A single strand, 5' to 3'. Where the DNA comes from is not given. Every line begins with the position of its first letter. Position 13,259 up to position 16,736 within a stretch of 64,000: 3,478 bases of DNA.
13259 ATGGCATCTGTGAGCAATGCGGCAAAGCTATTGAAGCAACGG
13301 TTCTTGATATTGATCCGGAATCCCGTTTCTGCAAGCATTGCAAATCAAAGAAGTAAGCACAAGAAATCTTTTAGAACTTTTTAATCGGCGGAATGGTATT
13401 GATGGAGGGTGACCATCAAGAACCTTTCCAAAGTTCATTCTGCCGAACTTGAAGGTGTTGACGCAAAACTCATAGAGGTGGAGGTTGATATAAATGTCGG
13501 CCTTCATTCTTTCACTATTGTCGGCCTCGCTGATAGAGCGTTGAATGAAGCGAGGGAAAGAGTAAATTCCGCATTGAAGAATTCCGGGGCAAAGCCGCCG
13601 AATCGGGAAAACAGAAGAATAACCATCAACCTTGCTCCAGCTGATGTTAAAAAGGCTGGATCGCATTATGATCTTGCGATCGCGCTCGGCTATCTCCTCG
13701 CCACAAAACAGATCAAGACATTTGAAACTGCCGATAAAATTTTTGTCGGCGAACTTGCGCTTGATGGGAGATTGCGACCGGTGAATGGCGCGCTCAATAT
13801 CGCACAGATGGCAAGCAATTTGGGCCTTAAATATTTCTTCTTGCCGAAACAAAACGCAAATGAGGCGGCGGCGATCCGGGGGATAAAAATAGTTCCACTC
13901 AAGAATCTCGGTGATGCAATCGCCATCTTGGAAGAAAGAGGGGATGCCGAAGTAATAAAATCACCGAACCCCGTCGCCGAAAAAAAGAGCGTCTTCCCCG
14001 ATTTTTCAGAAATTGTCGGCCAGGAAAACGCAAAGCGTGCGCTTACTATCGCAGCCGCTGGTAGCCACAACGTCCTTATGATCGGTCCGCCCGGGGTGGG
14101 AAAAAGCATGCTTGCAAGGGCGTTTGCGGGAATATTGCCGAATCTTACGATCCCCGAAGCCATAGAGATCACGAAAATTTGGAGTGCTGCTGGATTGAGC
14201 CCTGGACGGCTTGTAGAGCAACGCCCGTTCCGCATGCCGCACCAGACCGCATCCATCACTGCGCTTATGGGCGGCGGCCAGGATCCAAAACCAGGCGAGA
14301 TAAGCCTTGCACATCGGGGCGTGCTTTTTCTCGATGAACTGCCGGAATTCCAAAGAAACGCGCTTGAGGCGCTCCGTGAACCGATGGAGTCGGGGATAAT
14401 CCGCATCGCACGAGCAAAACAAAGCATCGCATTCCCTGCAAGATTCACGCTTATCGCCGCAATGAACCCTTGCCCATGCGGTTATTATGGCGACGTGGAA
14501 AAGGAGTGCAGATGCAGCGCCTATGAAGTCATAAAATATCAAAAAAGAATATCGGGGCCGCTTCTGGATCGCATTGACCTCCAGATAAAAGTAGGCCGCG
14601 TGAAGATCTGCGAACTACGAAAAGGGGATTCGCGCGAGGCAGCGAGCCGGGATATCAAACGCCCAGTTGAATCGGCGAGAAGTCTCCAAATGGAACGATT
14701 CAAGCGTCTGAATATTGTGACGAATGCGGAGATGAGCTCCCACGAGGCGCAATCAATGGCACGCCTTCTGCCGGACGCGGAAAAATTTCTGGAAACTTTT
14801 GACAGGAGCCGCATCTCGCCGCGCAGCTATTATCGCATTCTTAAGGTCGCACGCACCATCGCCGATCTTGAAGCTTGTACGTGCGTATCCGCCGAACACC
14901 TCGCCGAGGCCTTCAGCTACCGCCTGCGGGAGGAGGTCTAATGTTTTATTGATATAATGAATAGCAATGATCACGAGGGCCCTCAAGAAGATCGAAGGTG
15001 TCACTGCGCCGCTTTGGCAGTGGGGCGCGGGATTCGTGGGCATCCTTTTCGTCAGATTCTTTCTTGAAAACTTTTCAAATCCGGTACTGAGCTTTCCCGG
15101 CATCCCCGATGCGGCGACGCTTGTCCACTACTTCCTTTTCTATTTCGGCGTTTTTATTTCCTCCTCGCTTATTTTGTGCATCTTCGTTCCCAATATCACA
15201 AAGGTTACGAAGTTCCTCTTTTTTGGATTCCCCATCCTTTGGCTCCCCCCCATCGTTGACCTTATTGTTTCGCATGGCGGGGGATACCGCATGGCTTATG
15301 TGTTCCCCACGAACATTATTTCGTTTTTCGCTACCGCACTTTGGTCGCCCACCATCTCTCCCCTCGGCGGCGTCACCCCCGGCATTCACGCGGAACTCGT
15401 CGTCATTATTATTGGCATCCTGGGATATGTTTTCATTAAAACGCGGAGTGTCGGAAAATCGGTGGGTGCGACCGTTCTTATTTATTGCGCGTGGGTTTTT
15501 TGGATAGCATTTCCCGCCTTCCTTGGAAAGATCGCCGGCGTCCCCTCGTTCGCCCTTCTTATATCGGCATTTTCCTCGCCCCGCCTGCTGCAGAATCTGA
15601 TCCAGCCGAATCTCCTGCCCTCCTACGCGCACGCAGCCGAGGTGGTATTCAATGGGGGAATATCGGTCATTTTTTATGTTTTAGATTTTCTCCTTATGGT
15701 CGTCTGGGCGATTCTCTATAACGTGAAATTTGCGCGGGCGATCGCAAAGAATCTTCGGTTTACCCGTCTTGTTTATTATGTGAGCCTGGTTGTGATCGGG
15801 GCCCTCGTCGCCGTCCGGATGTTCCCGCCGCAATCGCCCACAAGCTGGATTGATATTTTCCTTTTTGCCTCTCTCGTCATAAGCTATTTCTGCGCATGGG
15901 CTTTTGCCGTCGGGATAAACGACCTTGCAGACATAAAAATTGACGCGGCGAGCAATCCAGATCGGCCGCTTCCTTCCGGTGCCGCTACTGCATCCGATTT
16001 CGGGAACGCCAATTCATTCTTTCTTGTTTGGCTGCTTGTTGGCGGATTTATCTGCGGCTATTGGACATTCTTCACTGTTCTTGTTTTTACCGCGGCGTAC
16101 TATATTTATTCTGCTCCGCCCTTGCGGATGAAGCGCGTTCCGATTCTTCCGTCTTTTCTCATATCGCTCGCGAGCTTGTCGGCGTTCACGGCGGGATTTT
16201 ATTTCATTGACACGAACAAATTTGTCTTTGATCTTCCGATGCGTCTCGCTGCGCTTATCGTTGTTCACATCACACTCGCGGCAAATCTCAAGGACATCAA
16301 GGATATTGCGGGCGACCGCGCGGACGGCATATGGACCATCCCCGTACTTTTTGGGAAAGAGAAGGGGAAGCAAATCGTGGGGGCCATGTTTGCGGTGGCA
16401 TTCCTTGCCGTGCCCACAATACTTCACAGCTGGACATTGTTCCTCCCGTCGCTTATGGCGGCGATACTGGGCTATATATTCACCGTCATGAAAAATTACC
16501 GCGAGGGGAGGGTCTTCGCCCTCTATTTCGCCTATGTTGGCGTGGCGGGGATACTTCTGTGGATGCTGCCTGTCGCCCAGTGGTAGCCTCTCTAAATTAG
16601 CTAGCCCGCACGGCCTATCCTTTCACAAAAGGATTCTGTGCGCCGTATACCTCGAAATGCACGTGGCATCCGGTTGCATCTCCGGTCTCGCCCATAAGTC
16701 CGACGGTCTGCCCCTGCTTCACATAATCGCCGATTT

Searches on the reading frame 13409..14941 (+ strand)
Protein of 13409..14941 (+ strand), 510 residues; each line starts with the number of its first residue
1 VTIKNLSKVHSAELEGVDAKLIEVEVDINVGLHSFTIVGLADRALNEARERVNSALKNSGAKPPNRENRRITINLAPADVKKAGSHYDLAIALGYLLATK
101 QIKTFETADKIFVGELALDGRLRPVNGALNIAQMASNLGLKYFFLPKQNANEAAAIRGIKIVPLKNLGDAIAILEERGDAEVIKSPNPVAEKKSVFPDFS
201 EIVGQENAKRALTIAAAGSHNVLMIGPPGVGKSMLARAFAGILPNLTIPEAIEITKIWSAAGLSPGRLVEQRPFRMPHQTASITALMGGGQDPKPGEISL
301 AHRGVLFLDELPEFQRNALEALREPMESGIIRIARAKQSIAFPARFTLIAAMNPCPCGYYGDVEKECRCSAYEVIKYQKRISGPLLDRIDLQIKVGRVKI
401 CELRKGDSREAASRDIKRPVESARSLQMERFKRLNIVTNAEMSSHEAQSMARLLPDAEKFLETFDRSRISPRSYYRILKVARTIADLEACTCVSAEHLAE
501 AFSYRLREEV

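Call 42: search_protein_families(library=pfam, proteins=[window:13409-14941:+], max_evalue=0.001)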
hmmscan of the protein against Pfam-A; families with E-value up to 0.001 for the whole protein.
window:13409-14941:+ (510 aa): 10 families
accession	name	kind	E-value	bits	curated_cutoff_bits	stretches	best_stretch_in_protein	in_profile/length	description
PF01078.27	Mg_chelatase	-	2.2e-91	305.3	20.3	1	198-400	1-204/207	Magnesium chelatase, subunit ChlI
PF13541.12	ChlI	-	5.1e-40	136.6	27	1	24-149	1-121/121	Subunit ChlI of Mg-chelatase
PF13335.12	Mg_chelatase_C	-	1.2e-22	80.8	26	1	412-505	3-94/94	Magnesium chelatase, subunit ChlI C-terminal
PF00493.29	MCM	-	3e-13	49.8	23.3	1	211-392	49-201/224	MCM P-loop domain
PF07728.20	AAA_5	-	6.9e-11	42.8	22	1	221-356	1-125/139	AAA domain (dynein-related subfamily)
PF00158.32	Sigma54_activat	-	2.1e-06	28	20.2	1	209-352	12-141/168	Sigma-54 interaction domain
PF05496.18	RuvB_N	-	3.6e-05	24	27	0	199-240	6-54/159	Holliday junction DNA helicase RuvB P-loop domain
PF00004.35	AAA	-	6e-05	23.9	21.2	1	222-314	1-69/131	ATPase family associated with various cellular activities (AAA)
PF05362.19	Lon_C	-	0.00051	20.1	21.1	1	47-156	72-179/205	Lon protease (S16) C-terminal proteolytic domain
PF13191.12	AAA_16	-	0.00078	20.4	32.6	0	211-240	15-45/167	AAA ATPase domain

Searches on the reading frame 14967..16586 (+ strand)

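Call 42: search_protein_families(library=pfam, proteins=[window:14967-16586:+], max_evalue=0.001)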
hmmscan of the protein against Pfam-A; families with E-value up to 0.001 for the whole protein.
window:14967-16586:+ (539 aa): 1 family
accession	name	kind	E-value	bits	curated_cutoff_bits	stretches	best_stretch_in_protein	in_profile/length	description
PF01040.23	UbiA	-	1.5e-26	93.7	34.2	1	291-512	13-236/250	UbiA prenyltransferase family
